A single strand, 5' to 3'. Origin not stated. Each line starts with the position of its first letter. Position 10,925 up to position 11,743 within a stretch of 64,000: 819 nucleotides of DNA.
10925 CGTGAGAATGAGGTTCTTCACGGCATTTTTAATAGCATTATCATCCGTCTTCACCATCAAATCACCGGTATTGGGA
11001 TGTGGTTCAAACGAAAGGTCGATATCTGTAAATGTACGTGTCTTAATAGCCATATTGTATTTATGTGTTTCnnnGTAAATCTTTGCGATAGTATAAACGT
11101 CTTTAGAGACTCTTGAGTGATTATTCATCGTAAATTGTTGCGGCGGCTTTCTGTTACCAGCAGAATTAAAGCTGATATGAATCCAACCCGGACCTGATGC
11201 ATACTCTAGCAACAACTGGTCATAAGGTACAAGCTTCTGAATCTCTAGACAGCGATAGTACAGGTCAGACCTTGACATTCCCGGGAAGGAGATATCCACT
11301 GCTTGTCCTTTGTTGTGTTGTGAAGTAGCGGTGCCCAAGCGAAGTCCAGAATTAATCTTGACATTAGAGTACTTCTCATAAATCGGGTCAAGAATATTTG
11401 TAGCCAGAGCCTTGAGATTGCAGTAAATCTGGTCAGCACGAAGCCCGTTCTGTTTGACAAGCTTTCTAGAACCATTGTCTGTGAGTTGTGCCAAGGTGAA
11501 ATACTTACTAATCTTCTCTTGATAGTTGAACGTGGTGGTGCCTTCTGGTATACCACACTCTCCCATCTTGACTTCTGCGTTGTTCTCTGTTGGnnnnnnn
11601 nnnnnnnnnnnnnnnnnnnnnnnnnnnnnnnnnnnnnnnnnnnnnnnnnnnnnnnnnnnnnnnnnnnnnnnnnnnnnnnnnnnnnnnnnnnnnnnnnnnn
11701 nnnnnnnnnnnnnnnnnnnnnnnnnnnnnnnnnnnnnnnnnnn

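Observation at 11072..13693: gp5 spike with lysozyme plus an additional C-terminal M15 peptidase domain (an evolved-VgrG-like architecture)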

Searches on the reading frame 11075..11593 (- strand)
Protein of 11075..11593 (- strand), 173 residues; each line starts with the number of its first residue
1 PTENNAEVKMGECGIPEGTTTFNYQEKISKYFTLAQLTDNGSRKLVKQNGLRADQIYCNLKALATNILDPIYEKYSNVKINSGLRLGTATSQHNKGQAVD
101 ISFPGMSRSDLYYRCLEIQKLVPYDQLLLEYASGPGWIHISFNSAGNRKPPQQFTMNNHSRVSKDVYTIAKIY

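Call 21: search_solved_structures(query=A1, max_evalue=10, show_alignments=3)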
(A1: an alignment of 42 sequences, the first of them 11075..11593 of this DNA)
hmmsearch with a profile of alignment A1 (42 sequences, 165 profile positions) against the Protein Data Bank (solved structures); distinct sequences matched with E-value up to 10: 23.
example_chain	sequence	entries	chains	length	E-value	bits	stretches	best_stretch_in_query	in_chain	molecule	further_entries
4c4m_A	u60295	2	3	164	0.0038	20.5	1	40-141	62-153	SONIC HEDGEHOG PROTEIN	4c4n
2wg4_A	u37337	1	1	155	0.0051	20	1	40-140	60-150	SONIC HEDGEHOG PROTEIN N-PRODUCT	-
3n1r_A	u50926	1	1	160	0.0053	20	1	40-140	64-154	Sonic hedgehog protein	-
3ho5_H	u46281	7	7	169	0.0053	20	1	39-140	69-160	Sonic hedgehog protein | Sonic hedgehog protein N-product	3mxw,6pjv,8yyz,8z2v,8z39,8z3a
1vhh_A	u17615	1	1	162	0.0054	20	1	40-140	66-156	SONIC HEDGEHOG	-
6e1h_C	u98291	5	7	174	0.0057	19.9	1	40-140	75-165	Sonic hedgehog protein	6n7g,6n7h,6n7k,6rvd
2wfx_A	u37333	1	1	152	0.0058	19.9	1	40-139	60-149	SONIC HEDGEHOG PROTEIN N-PRODUCT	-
3m1n_A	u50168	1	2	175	0.0058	19.9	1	40-140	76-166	Sonic hedgehog protein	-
6oev_C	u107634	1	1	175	0.0058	19.9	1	40-140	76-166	Sonic hedgehog protein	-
6dmy_B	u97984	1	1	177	0.006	19.8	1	40-140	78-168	Sonic hedgehog protein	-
7rpk_H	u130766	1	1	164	0.013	18.8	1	40-122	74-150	Sonic hedgehog protein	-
3d1m_A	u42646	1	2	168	0.013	18.7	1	40-122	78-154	Sonic hedgehog protein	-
6rmg_B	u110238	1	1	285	0.016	18.4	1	41-140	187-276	Sonic hedgehog protein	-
3k7h_B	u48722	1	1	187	0.035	17.3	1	45-119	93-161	Indian hedgehog protein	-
3k7j_B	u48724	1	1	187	0.038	17.2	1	47-119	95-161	Indian hedgehog protein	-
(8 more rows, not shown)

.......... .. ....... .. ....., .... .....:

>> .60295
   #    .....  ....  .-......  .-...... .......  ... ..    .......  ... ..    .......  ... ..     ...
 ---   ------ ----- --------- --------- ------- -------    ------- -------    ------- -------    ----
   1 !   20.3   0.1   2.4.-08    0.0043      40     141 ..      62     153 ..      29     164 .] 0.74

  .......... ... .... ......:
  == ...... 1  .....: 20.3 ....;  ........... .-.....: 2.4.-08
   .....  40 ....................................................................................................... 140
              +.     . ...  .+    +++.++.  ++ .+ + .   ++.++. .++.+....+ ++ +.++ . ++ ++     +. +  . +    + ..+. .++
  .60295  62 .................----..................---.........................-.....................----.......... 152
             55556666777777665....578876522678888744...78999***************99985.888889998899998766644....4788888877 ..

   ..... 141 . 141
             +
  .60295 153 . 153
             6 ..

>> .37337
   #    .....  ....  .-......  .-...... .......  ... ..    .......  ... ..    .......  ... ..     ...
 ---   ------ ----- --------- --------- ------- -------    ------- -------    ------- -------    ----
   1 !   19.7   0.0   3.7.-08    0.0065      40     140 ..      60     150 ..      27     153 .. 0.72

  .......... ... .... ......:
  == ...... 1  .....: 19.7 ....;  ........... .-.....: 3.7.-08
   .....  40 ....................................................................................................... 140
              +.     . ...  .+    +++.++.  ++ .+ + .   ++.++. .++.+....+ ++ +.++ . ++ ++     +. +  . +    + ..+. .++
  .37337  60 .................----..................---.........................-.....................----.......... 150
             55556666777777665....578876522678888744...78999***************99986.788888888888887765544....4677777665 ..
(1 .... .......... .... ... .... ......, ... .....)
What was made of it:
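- On Peptidase M15 / LAS (Hedgehog/DD-peptidase fold): They align to the zinc-site residues of ShhN (call 21).
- Checked: The family profile hits Sonic hedgehog N-domains at E 0.004, with the H, D, E and H residues aligned (call 21).
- The first His of the classical HxH motif is Trp837 here (call 21).
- Tried and rejected: A family profile was needed (call 21).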

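Call 24: predict_structure(alignment_id=A1)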
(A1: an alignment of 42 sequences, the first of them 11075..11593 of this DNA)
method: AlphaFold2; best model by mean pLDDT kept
length: 173 residues; sequences in the alignment: 42
mean_pLDDT: 95.1   pTM: 0.89
mean pLDDT of the five models: 95.1, 94.8, 94.7, 94.5, 94.1
residues with pLDDT >= 90: 152; 70-90: 16; 50-70: 5; < 50: 0
segments of 3 or more residues with pLDDT < 50: none
pLDDT, mean of each block of 10 residues (from residue 1): 70 93 98 98 97 98 99 98 95 98 96 98 98 92 97 97 97 88
secondary structure, 60 per line:
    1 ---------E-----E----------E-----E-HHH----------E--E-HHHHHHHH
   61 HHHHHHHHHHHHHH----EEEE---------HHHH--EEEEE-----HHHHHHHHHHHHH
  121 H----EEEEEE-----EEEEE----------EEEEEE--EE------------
elements in order: H53-74 E79-82 H92-95 E98-102 H108-121 E126-131 E137-141 E152-157
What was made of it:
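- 11075..11557 (-): LAS/M15A zinc-peptidase core (residues 713-873). AF2 pLDDT 95.1 (call 24).
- Checked: The AlphaFold model has pLDDT 95.1 (call 24).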

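Call 28: fold_search(model_id=the predicted structure, library=pdb)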
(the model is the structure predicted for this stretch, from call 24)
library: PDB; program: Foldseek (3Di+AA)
matches with E <= 10: 433; with E <= 0.001: 1
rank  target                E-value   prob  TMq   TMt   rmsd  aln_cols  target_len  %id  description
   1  1lbu                  5.6e-04  1.00  0.51  0.42   3.7       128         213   16  HYDROLASE METALLO (ZN) DD-PEPTIDASE (released 1996-11-08)
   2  2wfx_A                8.7e-03  0.90  0.35  0.38   6.6       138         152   17  Crystal structure of the complex between human hedgehog-interacting protein HIP and Sonic Hedgehog in the presence of  (released 2009-06-30)
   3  3ho5_H                1.0e-02  0.85  0.30  0.33   5.7       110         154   22  Crystal structure of Hedgehog-interacting protein (HHIP) and Sonic hedgehog (SHH) complex (released 2009-06-23)
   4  3n1f_B                1.0e-02  0.77  0.34  0.38  12.8       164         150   16  Crystal Structure of IhhN bound to CDOFn3 (released 2010-06-02)
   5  6rmg_B                1.1e-02  0.95  0.32  0.37   6.1       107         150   19  Structure of PTCH1 bound to a modified Hedgehog ligand ShhN-C24II (released 2019-10-09)
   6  3d1m_A                1.1e-02  0.93  0.32  0.37   5.1       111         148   19  Crystal Structure of Sonic Hedgehog Bound to the third FNIII domain of CDO (released 2008-09-23)
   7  7rhq_C                1.1e-02  0.84  0.36  0.36  12.9       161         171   20  Cryo-EM structure of Xenopus Patched-1 in complex with GAS1 and Sonic Hedgehog (released 2022-03-02)
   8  7rpk_H                1.1e-02  0.90  0.30  0.34   6.4       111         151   16  Cryo-EM structure of murine Dispatched in complex with Sonic hedgehog (released 2021-10-27)
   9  3mxw_A                1.4e-02  0.57  0.29  0.32  12.8       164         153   20  Crystal structure Sonic hedgehog bound to the 5E1 fab fragment (released 2010-05-26)
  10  3k7j                  1.5e-02  0.47  0.28  0.32  13.5       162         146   16  Crystal structure of the D100E mutant of the Indian Hedgehog N-terminal signalling domain (released 2011-01-26)
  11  3n1o_B                1.6e-02  0.77  0.36  0.41  12.3       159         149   19  Crystal structure of IhhN (released 2010-06-02)
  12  6pjv                  1.6e-02  0.54  0.30  0.34  13.1       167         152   20  Structure of Human Sonic Hedgehog in complex with Zinc and Magnesium (released 2019-11-13)
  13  2wg3_B                1.7e-02  0.72  0.30  0.33   7.2       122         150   15  Crystal structure of the complex between human hedgehog-interacting protein HIP and desert hedgehog without calcium (released 2009-06-30)
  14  3d1m_B                1.9e-02  0.44  0.28  0.32  12.5       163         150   21  Crystal Structure of Sonic Hedgehog Bound to the third FNIII domain of CDO (released 2008-09-23)
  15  2wg4_A                2.2e-02  0.90  0.33  0.38   5.2       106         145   22  Crystal structure of the complex between human hedgehog-interacting protein HIP and sonic hedgehog without calcium (released 2009-06-30)
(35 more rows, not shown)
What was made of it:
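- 11075..11557 (-): Foldseek 5.6e-4 (call 28).
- On Peptidase M15 / LAS (Hedgehog/DD-peptidase fold): Foldseek probability 1.00 (call 28).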

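Call 30: search_dna_similar(query=window:11075-11593:-, collection=phages, mode=protein, max_rows=60, rows=spread, max_evalue=0.00001)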
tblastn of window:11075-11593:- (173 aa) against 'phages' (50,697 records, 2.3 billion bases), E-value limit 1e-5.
Records with a match: 132; places in all: 133; records where one place covers at least 80% of the query: 24.
Best place of each record, by identity: <60% 132.
By first word of the organism name: Bacteroides 41; Pseudomonas 25; Pelagibacter 14; Stenotrophomonas 14; Caulobacter 6; uncultured 5; Bacteriophage 5; Methylophilales 4; bajarodmic 4; Vibrio 3; and 9 more.
By host as written in the record: - 20; Stenotrophomonas maltophilia 11; Pseudomonas putida KT2440 and Paw85 9; Bacteroides ovatus DA687 6; Pseudomonas aeruginosa PAO1 5; Candidatus Pelagibacter sp. HTCC1062 5; Methylophilales_sp._H5P1 4; Pseudomonas aeruginosa 4; and 41 more.
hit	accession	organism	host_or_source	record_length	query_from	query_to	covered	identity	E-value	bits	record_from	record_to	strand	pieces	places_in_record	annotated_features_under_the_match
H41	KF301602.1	Caulobacter phage Cr30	Caulobacter crescentus CB15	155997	11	170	92%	39.1%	1e-22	99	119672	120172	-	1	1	baseplate hub subunit and tail lysozyme | hypothetical protein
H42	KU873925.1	Pseudomonas phage pf16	Pseudomonas putida PpG1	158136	7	170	95%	37.8%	2e-23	101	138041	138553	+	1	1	hypothetical protein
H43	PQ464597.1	Pseudomonas phage Milchi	Pseudomonas poae Z9_5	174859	19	148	75%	45.1%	3e-26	109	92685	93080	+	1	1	endolysin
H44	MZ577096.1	Methylophilales phage Melnitz-2 EXVC040M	Methylophilales_sp._H5P1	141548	21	161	82%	40.1%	1e-24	105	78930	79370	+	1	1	baseplate hub subunit/tail lysozyme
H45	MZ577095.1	Methylophilales phage Melnitz-1 EXVC043M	Methylophilales_sp._H5P1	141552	21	161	82%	40.1%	1e-24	105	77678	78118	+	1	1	baseplate hub subunit/tail lysozyme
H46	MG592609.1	Vibrio phage 1.244.A._10N.261.54.C3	Vibrio sp. sp. F13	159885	24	148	72%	44.5%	2e-25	107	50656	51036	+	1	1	PAAR motif protein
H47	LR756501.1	uncultured phage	metagenomic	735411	13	147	78%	39.7%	7e-20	91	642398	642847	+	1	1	record has no annotation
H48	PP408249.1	Pseudomonas phage vB_Pa-PAC2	Pseudomonas aeruginosa PAO1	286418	12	156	84%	35.8%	1e-20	93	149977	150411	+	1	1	putative baseplate hub sub and tail lysozyme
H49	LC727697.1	Pseudomonas phage sp. 30-2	Pseudomonas aeruginosa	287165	12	156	84%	35.8%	1e-20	93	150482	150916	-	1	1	hypothetical protein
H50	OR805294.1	Pseudomonas phage Ettore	Pseudomonas aeruginosa PAO1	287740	12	156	84%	35.8%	1e-20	93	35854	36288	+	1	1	PAAR motif of membrane proteins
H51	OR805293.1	Pseudomonas phage Deifobo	Pseudomonas aeruginosa PAO1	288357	12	156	84%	35.8%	1e-20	93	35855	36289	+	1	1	PAAR motif of membrane proteins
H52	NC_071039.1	Pseudomonas phage vB_PaeM_PA5oct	-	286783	12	156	84%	35.8%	1e-20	93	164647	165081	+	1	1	PAAR motif of membran proteins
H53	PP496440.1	Pseudomonas phage vB_PpuM-KoPa-5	Pseudomonas putida KT2440 and Paw85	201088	19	148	75%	37.6%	3e-23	100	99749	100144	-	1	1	PAAR motif of membrane protein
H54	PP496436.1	Pseudomonas phage vB_PpuM-Illi-2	Pseudomonas putida KT2440 and Paw85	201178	19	148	75%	37.6%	6e-23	100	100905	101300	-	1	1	PAAR motif of membrane protein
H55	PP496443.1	Pseudomonas phage vB_PpuM-Lauda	Pseudomonas putida KT2440 and Paw85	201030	19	148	75%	37.6%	6e-23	100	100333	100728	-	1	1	PAAR motif of membrane protein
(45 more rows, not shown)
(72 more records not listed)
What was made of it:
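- Closest known: PAAR-M15 fusion proteins of large myophages. Same: The same M15 module, 36-45% identical (call 30), at the C-terminus behind an acidic, Pro-rich tether.
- Relatives of the domain are free-standing M15 endolysins of Pelagibacter, Stenotrophomonas and Bacteroides phages (call 30). The closest free-standing relatives are annotated endolysins (M15) of podophages and siphophages (call 30). Homologues serve as sole lysins of small phages (call 30).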

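Call 31: get_annotated_region(hit=H52, flank=3500)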
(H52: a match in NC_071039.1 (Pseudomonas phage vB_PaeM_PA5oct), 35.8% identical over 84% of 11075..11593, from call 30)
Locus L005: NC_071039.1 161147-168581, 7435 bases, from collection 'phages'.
description: Pseudomonas phage vB_PaeM_PA5oct, complete genome.
organism: Pseudomonas phage vB_PaeM_PA5oct (NCBI taxid 2163605)
taxonomy: Viruses; Duplodnaviria; Heunggongvirae; Uroviricota; Caudoviricetes; Arenbergviridae; Wroclawvirus; Wroclawvirus PA5oct
host: -; source: -; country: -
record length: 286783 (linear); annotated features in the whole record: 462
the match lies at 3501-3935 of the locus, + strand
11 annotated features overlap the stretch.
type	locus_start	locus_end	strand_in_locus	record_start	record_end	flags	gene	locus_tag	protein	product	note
CDS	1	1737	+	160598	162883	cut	-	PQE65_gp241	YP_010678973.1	ribonucleotide reductase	ESI-MS/MS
CDS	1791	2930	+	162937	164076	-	-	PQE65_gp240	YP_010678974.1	ribonucleotide reductase class Ia beta subunit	ESI-MS/MS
CDS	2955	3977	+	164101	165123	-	-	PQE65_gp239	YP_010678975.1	PAAR motif of membran proteins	ESI-MS/MS; putative baseplate hub sub and tail lysozyme, muramoyl-pentapeptidase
CDS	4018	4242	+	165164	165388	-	-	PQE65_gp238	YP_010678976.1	hypothetical protein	-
CDS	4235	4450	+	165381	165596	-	-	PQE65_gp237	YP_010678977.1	hypothetical protein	-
CDS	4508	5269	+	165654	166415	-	-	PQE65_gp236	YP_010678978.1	metallophosphoesterase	-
CDS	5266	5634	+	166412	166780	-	-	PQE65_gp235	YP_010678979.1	hypothetical protein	-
CDS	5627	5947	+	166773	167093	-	-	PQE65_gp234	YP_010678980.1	hypothetical protein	-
CDS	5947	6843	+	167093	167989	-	-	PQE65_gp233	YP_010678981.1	thymidylate synthase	ESI-MS/MS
CDS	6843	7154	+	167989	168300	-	-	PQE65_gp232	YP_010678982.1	hypothetical protein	-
CDS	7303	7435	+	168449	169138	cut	-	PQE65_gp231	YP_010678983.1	GTP cyclohydrolase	ESI-MS/MS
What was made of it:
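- Closest known: PAAR-M15 fusion proteins of large myophages. Same: PA5oct gp239 is flagged as ESI-MS/MS-detected (call 31).
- The GenBank record notes ESI-MS/MS detection for PA5oct gp239 (call 31). The PAAR-M15 fusion of PA5oct is flagged as detected by ESI-MS/MS in its record (call 31).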

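Call 32: get_annotated_region(hit=H46, flank=3500)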
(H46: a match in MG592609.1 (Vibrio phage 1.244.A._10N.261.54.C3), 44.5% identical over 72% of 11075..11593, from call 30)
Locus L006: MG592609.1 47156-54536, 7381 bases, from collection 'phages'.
description: Vibrio phage 1.244.A._10N.261.54.C3, partial genome.
organism: Vibrio phage 1.244.A._10N.261.54.C3 (NCBI taxid 1881412)
taxonomy: Viruses; Duplodnaviria; Heunggongvirae; Uroviricota; Caudoviricetes; Ackermannviridae
host: Vibrio sp. sp. F13; source: iron chloride precipitation of 0.2um-filtered seawater, resuspended in oxalate solution; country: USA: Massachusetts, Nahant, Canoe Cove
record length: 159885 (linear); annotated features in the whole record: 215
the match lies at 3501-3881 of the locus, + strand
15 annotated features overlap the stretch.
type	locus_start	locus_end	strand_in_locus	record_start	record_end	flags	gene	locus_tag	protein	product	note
CDS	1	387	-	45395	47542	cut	-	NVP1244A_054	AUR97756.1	anaerobic ribonucleoside-triphosphate reductase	NVP1244A_054; aclame_best_match:protein:vir:106268; tara_best_match:OM-RGC.v1.000571629; ...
CDS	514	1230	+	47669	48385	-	-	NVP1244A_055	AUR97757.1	baseplate protein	NVP1244A_055; InterPro:IPR024364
CDS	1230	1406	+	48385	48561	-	-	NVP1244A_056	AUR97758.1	hypothetical protein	NVP1244A_056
CDS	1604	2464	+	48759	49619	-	-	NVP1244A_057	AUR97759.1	hypothetical protein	NVP1244A_057; tara_best_match:OM-RGC.v1.002047847; cvp_best_match:CAMPEP_0000001250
CDS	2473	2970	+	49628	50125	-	-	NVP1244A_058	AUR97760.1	hypothetical protein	NVP1244A_058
CDS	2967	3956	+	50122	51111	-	-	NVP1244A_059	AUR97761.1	PAAR motif protein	NVP1244A_059; tara_best_match:OM-RGC.v1.001919804; InterPro:IPR008727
CDS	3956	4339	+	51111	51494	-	-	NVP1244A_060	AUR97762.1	lysozyme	NVP1244A_060; tara_best_match:OM-RGC.v1.027358707; cvp_best_match:NCBI_PEP_397133739; Gene 25-like lysozyme; ...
CDS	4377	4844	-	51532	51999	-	-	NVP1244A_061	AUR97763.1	hypothetical protein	NVP1244A_061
CDS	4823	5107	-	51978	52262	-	-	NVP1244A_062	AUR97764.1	hypothetical protein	NVP1244A_062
CDS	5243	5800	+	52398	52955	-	-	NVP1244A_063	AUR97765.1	hypothetical protein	NVP1244A_063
CDS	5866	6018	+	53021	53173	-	-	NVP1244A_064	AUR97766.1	rubredoxin-type fold protein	NVP1244A_064; InterPro:IPR004039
CDS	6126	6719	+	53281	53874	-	-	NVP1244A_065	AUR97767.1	ribonuclease H-like domain protein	NVP1244A_065; tara_best_match:OM-RGC.v1.019368192; cvp_best_match:RF_PEP_440789407; InterPro:IPR012337; pog:POG3081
CDS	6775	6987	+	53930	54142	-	-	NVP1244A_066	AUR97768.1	hypothetical protein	NVP1244A_066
CDS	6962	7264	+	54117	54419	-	-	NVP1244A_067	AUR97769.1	TMhelix containing protein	NVP1244A_067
CDS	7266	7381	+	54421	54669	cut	-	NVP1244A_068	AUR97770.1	putative regulatory protein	NVP1244A_068; tara_best_match:OM-RGC.v1.030965702; cvp_best_match:RF_PEP_418488699; InterPro:IPR013429; putative ...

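Call 33: get_annotated_region(hit=H53, flank=3500)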
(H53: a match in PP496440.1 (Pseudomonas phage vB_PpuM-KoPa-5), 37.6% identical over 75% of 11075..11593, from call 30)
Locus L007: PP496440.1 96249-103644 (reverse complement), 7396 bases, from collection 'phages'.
description: Pseudomonas phage vB_PpuM-KoPa-5, complete genome.
organism: Pseudomonas phage vB_PpuM-KoPa-5 (NCBI taxid 3132644)
taxonomy: Viruses; Duplodnaviria; Heunggongvirae; Uroviricota; Caudoviricetes
host: Pseudomonas putida KT2440 and Paw85; source: muddy lake water; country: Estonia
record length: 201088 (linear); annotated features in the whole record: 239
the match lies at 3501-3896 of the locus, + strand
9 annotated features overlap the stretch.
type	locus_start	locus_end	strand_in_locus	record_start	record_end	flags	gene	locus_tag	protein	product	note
CDS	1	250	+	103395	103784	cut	-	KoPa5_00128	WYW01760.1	tail sheath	-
CDS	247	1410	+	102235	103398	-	-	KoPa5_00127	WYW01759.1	hypothetical protein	-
CDS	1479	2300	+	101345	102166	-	-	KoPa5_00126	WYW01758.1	hypothetical protein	-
CDS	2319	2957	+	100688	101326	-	-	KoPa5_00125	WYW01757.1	baseplate hub subunit and tail lysozyme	-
CDS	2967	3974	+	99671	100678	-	-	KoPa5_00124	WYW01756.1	PAAR motif of membrane protein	-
CDS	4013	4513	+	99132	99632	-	-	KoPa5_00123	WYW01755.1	hypothetical protein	-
CDS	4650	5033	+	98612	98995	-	-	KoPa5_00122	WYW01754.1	baseplate wedge subunit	-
CDS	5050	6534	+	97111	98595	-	-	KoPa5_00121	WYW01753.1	baseplate wedge subunit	-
CDS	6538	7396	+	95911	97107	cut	-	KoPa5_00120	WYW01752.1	hypothetical protein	-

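Call 34: get_annotated_region(hit=H42, flank=3500)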
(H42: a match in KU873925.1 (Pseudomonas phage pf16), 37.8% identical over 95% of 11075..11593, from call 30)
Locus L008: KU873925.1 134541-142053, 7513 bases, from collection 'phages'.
description: Pseudomonas phage pf16, complete genome.
organism: Pseudomonas phage pf16 (NCBI taxid 1815630)
taxonomy: Viruses; Duplodnaviria; Heunggongvirae; Uroviricota; Caudoviricetes; Chakrabartyvirus; Chakrabartyvirus pf16
host: Pseudomonas putida PpG1; source: -; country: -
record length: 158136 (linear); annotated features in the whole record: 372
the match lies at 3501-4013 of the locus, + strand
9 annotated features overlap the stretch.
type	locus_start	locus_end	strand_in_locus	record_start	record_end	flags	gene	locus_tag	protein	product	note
CDS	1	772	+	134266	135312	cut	-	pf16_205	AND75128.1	hypothetical protein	pf16_gp205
CDS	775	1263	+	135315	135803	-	-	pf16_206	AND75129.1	hypothetical protein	pf16_gp206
CDS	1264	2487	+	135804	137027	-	-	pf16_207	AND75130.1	hypothetical protein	pf16_gp207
CDS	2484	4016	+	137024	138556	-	-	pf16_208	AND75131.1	hypothetical protein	pf16_gp208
CDS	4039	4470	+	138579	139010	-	-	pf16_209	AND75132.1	hypothetical protein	pf16_gp209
CDS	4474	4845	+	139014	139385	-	-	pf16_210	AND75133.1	hypothetical protein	pf16_gp210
CDS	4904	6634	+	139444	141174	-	-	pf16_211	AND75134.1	hypothetical protein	pf16_gp211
CDS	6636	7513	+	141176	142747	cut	-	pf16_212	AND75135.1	hypothetical protein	pf16_gp212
regulatory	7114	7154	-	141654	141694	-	-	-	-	promoter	putative Sigma70 promoter element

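Call 35: search_protein_families(library=pfam, proteins=[L005:2955-3977:+, L006:2967-3956:+, L007:2967-3974:+, L008:2484-4016:+], max_evalue=0.01)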
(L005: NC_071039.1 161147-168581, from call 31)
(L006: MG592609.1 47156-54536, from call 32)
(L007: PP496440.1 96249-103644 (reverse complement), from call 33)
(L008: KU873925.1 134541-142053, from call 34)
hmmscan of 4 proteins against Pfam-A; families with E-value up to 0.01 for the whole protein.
L005:2955-3977:+ (340 aa): 1 family
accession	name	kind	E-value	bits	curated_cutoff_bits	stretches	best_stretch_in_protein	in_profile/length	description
PF05488.18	PAAR_motif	-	2.7e-17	63.2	27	2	25-83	13-65/70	PAAR motif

L006:2967-3956:+ (329 aa): 1 family
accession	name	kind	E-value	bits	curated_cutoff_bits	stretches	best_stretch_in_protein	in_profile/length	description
PF05488.18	PAAR_motif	-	3.9e-12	46.7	27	1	25-90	12-69/70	PAAR motif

L007:2967-3974:+ (335 aa): 1 family
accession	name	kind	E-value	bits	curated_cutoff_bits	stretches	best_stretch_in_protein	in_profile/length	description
PF05488.18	PAAR_motif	-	9.8e-10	39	27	1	19-69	11-60/70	PAAR motif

L008:2484-4016:+ (510 aa): 2 families
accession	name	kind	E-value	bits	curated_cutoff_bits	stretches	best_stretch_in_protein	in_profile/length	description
PF06714.17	Gp5_OB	-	2e-09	38.3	25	1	38-166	13-134/144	Gp5 N-terminal OB domain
PF08291.16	Peptidase_M15_3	-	0.00037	21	23.2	1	401-455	27-90/108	Peptidase M15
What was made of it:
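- The same module is fused to PAAR in PA5oct gp239, Vibrio 1.244.A, KoPa-5 and Milchi (calls 30-35).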
